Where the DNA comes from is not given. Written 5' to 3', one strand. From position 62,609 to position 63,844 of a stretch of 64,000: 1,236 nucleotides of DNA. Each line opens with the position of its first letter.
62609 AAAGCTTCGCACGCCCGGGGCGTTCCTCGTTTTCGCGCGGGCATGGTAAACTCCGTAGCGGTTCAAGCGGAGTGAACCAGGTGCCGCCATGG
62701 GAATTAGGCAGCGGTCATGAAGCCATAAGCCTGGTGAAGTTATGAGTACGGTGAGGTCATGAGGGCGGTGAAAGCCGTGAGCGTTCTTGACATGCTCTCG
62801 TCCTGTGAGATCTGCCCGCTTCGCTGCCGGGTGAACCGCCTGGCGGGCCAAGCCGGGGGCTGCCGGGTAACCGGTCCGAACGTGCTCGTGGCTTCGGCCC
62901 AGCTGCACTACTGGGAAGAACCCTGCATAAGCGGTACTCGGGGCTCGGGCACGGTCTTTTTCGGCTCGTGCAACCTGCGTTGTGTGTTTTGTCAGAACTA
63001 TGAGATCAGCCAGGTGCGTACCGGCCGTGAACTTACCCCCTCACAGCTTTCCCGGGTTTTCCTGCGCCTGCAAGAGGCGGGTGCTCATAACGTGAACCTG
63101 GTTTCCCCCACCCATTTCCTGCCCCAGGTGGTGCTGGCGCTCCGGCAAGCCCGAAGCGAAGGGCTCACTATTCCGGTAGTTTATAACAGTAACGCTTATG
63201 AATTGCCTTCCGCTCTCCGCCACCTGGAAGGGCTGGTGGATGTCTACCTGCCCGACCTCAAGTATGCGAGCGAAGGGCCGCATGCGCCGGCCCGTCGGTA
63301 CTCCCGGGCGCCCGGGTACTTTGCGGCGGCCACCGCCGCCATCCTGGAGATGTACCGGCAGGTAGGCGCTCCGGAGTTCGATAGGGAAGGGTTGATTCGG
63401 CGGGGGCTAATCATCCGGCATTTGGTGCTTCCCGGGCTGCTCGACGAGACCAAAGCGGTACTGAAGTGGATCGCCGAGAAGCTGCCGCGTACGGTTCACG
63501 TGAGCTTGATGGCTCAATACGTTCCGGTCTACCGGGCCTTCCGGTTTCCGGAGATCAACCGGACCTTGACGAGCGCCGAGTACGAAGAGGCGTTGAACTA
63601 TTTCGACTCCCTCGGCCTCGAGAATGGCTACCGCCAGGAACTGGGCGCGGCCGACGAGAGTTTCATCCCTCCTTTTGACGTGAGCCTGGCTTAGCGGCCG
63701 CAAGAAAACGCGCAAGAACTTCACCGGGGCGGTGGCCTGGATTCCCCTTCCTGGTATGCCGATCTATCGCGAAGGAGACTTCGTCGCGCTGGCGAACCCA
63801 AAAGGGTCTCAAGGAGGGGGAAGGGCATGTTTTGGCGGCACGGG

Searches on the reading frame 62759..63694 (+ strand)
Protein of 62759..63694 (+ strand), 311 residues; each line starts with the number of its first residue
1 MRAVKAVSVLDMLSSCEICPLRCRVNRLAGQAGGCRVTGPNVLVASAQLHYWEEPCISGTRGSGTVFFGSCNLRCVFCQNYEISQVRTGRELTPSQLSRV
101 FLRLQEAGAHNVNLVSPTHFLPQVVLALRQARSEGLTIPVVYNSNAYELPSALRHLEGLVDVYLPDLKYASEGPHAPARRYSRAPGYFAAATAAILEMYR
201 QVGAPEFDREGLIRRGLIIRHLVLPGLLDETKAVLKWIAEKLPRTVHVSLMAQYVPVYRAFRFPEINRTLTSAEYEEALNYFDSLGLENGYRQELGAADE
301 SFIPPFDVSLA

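Call 56: find_encoding_contigs(protein=window:62759-63694:+, flank=10000, max_places=1)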
Protein window:62759-63694:+ (311 aa): 8 contigs read that carry it; 1 place shown.
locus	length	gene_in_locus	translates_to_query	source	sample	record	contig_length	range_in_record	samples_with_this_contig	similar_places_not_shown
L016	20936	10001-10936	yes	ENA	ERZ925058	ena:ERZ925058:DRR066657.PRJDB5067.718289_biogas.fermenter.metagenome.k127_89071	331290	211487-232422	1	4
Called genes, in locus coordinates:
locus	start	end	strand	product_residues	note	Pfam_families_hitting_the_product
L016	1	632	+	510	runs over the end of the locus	PF00117:GATase, PF07722:Peptidase_C26 (faint), PF02540:NAD_synthase (faint), PF00958:GMP_synt_C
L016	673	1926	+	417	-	PF13393:tRNA-synt_His, PF00587:tRNA-synt_2b, PF13393:tRNA-synt_His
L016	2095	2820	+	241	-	PF01634:HisG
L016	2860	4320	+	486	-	PF00815:Histidinol_dh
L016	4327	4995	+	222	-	PF00475:IGPD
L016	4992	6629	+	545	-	PF00117:GATase, PF07685:GATase_3 (weak), PF00977:His_biosynth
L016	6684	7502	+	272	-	PF00977:His_biosynth, PF01207:Dus (faint), PF02581:TMP-TENI (faint), PF03060:NMO (weak)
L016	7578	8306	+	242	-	PF01502:PRA-CH, PF01503:PRA-PH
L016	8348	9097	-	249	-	PF00561:Abhydrolase_1, PF03096:Ndr, PF12697:Abhydrolase_6, PF12146:Hydrolase_4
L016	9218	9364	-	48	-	-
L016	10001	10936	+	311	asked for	PF04055:Radical_SAM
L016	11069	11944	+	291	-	PF01832:Glucosaminidase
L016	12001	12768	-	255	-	PF00657:Lipase_GDSL, PF13472:Lipase_GDSL_2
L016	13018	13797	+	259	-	PF00106:adh_short, PF08659:KR, PF13561:adh_short_C2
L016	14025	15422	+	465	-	PF00202:Aminotran_3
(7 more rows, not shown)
